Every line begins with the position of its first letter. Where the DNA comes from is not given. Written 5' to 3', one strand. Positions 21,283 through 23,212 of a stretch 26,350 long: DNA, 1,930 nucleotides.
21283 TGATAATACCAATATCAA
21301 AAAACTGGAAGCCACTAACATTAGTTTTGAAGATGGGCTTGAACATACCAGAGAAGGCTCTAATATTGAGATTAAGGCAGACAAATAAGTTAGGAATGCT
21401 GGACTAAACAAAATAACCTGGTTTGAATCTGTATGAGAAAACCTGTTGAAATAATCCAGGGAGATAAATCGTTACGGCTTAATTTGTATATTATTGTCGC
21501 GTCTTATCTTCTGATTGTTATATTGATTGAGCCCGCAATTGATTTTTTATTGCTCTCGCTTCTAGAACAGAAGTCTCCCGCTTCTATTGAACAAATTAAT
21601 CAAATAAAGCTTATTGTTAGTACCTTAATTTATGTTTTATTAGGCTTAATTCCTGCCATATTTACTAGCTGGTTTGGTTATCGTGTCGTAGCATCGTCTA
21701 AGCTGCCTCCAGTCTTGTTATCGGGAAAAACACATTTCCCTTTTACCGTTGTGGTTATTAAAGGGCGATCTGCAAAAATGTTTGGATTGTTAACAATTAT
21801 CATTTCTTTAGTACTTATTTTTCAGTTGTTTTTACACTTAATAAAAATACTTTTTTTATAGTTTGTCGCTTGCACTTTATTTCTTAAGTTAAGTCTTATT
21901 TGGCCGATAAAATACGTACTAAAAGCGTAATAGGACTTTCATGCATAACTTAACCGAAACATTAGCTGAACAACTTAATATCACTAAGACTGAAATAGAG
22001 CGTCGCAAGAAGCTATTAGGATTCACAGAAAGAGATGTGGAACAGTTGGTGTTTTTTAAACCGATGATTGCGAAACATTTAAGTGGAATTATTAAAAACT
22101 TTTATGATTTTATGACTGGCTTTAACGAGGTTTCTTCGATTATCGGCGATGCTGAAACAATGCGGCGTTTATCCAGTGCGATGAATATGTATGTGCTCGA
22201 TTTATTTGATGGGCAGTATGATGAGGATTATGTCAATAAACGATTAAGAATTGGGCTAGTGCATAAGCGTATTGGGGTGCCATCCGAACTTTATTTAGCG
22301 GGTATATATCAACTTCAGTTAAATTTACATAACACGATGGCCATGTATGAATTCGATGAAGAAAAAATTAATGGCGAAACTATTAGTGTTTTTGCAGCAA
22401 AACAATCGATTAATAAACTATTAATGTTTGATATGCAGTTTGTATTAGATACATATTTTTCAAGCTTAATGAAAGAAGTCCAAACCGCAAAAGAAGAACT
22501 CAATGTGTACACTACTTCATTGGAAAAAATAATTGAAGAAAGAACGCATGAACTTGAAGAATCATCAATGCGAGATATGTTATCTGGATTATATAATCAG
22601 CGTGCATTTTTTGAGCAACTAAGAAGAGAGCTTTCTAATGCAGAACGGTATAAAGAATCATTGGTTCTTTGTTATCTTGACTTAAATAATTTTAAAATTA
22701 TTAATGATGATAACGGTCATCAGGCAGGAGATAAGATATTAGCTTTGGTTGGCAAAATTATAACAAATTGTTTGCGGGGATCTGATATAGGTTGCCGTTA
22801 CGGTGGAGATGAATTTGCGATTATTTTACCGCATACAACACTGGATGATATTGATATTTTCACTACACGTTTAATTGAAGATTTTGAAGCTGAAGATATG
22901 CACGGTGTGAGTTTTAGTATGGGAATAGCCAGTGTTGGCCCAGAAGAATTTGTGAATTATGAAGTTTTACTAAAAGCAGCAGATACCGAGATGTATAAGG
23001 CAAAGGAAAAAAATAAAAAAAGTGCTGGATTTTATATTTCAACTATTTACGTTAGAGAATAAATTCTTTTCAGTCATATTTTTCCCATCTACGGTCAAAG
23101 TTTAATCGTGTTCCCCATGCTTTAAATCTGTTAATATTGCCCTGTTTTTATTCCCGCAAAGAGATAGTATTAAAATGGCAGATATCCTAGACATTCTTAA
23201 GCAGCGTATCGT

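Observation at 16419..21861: Uncharacterised coupled operon: orphan 305-aa protein, 963-aa metallophosphoesterase-core protein, secreted pentapeptide-repeat protein and small membrane protein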

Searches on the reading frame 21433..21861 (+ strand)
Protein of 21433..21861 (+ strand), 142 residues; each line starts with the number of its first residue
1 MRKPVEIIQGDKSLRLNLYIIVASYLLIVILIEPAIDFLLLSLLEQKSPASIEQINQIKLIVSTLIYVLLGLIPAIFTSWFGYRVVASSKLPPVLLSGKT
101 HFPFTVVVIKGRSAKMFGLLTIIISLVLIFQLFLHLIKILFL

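Call 3: search_protein_families(library=pfam, proteins=[window:21433-21861:+], max_evalue=1)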
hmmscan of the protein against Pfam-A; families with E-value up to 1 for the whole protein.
window:21433-21861:+ (142 aa): 0 families

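Call 4: search_protein_families(library=padloc, proteins=[window:21433-21861:+], max_evalue=1)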
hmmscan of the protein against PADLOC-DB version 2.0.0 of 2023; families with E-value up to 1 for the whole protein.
window:21433-21861:+ (142 aa): 0 families

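Call 5: search_protein_families(library=ncbifam, proteins=[window:21433-21861:+], max_evalue=1)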
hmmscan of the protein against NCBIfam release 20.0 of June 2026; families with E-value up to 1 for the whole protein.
window:21433-21861:+ (142 aa): 0 families

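Call 91: find_homologous_proteins(query=window:21433-21861:+)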
Query window:21433-21861:+ (142 aa): 147 proteins with E <= 0.001 among 226 candidates; the best 120 are listed.
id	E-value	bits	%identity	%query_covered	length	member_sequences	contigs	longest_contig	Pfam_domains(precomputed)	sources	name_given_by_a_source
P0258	2.9e-77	275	100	100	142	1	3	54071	-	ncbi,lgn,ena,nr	ncbi:MAG: hypothetical protein KAT06_09200 [Gammaproteobacteria bacterium]|nr:hypothetical protein [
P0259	6.2e-72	258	94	100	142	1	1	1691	-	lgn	-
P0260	7.3e-72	258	94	100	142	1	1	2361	-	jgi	-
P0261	1.4e-69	250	89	100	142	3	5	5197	-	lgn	-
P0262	4.1e-69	249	87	100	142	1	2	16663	-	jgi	-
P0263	7.8e-68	245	85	100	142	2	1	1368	-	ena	-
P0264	3.1e-67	243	85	100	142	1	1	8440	-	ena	-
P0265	7.5e-67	241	87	100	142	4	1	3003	-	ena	-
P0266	1.2e-66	241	84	100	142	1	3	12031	-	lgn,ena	-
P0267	2.4e-66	240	87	100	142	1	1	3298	-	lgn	-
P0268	2.8e-63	230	81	100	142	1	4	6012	-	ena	-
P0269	9.1e-63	228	79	100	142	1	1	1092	-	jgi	-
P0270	1.1e-62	228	78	100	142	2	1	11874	-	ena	-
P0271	5.0e-62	226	82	95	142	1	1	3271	-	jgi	-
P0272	6.9e-62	225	79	99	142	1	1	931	-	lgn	-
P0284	2.1e-60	221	73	100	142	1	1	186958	-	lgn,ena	-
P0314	2.6e-58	214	76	96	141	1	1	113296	-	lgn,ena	-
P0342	2.1e-56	208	72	99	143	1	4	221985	-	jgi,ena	-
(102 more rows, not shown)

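Call 92: find_encoding_contigs(protein=P0284, flank=7000, max_places=2)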
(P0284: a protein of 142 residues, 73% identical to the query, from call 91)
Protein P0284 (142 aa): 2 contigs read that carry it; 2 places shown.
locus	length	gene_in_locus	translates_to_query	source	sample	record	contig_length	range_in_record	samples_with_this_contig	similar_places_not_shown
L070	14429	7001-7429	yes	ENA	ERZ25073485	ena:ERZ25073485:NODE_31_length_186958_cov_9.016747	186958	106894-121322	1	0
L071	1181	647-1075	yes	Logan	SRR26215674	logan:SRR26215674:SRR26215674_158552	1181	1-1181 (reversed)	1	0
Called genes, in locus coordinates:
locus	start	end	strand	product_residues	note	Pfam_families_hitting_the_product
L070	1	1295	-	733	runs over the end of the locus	PF17764:PriA_3primeBD, PF00270:DEAD, PF04851:ResIII, PF18319:Zn_ribbon_PriA, PF00271:Helicase_C, PF18074:PriA_C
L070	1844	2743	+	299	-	PF03881:Fructosamin_kin, PF01636:APH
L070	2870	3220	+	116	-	-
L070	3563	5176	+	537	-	PF00015:MCPsignal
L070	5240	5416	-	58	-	-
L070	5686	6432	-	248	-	PF01171:ATP_bind_3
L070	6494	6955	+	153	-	PF00581:Rhodanese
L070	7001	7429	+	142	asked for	-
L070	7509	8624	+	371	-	PF11563:Protoglobin, PF00990:GGDEF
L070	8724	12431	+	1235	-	PF02574:S-methyl_trans, PF00809:Pterin_bind, PF02607:B12-binding_2, PF02310:B12-binding, PF02965:Met_synt_B12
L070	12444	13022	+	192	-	PF12339:DNAJ_related, PF00226:DnaJ (weak)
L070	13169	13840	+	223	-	PF01790:LGT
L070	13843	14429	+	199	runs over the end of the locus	PF00702:Hydrolase, PF13419:HAD_2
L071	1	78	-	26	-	?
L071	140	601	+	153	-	PF00581:Rhodanese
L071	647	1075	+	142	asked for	-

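Call 93: find_encoding_contigs(protein=P0342, flank=7000, max_places=2)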
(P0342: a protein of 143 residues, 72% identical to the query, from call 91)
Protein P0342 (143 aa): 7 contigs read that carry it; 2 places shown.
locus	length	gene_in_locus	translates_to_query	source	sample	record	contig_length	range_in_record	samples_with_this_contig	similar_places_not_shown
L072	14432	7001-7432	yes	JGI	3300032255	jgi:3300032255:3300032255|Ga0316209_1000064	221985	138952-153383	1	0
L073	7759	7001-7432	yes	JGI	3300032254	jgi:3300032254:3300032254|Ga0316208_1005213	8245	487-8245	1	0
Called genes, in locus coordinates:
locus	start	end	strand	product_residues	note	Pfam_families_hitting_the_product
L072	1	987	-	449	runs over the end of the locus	-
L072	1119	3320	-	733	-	PF17764:PriA_3primeBD, PF00270:DEAD, PF04851:ResIII, PF18319:Zn_ribbon_PriA, PF00271:Helicase_C, PF18074:PriA_C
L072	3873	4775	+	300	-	PF03881:Fructosamin_kin, PF01636:APH (weak)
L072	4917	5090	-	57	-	-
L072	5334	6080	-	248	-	PF01171:ATP_bind_3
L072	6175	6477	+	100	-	PF01740:STAS (weak), PF13466:STAS_2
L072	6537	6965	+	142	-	PF00581:Rhodanese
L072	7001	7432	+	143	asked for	-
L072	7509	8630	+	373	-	PF11563:Protoglobin, PF00990:GGDEF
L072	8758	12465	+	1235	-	PF02574:S-methyl_trans, PF00809:Pterin_bind, PF02607:B12-binding_2, PF02310:B12-binding, PF02965:Met_synt_B12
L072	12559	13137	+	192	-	PF12339:DNAJ_related, PF00226:DnaJ (weak)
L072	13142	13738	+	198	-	PF00702:Hydrolase, PF13419:HAD_2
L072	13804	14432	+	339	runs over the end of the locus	PF04143:Sulf_transp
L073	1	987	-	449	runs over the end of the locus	-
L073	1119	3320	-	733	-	PF17764:PriA_3primeBD, PF00270:DEAD, PF04851:ResIII, PF18319:Zn_ribbon_PriA, PF00271:Helicase_C, PF18074:PriA_C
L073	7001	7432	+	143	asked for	-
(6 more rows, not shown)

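Call 94: find_encoding_contigs(protein=P0314, flank=7000, max_places=2)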
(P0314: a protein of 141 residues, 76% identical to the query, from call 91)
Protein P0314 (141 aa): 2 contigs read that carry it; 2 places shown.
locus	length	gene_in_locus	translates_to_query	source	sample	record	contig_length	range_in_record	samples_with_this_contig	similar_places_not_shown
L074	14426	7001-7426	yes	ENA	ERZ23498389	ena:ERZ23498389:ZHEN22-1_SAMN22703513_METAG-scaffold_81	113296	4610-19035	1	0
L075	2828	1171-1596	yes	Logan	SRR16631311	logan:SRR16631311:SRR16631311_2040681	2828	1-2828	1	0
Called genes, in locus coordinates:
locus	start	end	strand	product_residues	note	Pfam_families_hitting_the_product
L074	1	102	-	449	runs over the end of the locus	-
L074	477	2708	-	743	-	PF17764:PriA_3primeBD, PF21213:WHD_PriA (weak), PF00270:DEAD, PF04851:ResIII, PF18319:Zn_ribbon_PriA, PF00271:Helicase_C, PF18074:PriA_C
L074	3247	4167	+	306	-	PF03881:Fructosamin_kin, PF01636:APH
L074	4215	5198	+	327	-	PF03279:Lip_A_acyltrans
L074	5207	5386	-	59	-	-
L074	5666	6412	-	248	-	PF01171:ATP_bind_3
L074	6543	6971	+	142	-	PF00581:Rhodanese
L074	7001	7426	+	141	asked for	-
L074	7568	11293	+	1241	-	PF02574:S-methyl_trans, PF00809:Pterin_bind, PF02607:B12-binding_2, PF02310:B12-binding, PF02965:Met_synt_B12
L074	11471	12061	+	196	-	PF12339:DNAJ_related, PF00226:DnaJ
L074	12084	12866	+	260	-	PF01790:LGT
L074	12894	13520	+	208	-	PF00702:Hydrolase, PF13419:HAD_2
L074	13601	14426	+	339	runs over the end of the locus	PF04143:Sulf_transp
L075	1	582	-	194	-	?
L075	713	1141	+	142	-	PF00581:Rhodanese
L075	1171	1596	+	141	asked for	-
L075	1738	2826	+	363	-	?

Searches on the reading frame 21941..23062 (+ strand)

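Call 61: search_protein_families(library=pfam, proteins=[window:21941-23062:+], max_evalue=0.001)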
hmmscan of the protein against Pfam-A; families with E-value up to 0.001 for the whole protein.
window:21941-23062:+ (373 aa): 2 families
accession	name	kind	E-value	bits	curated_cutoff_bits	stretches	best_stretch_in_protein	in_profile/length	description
PF00990.26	GGDEF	-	5.8e-40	137.1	23.8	1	210-360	2-160/161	Diguanylate cyclase, GGDEF domain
PF11563.14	Protoglobin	-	3e-32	112.2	25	1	16-177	2-157/158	Protoglobin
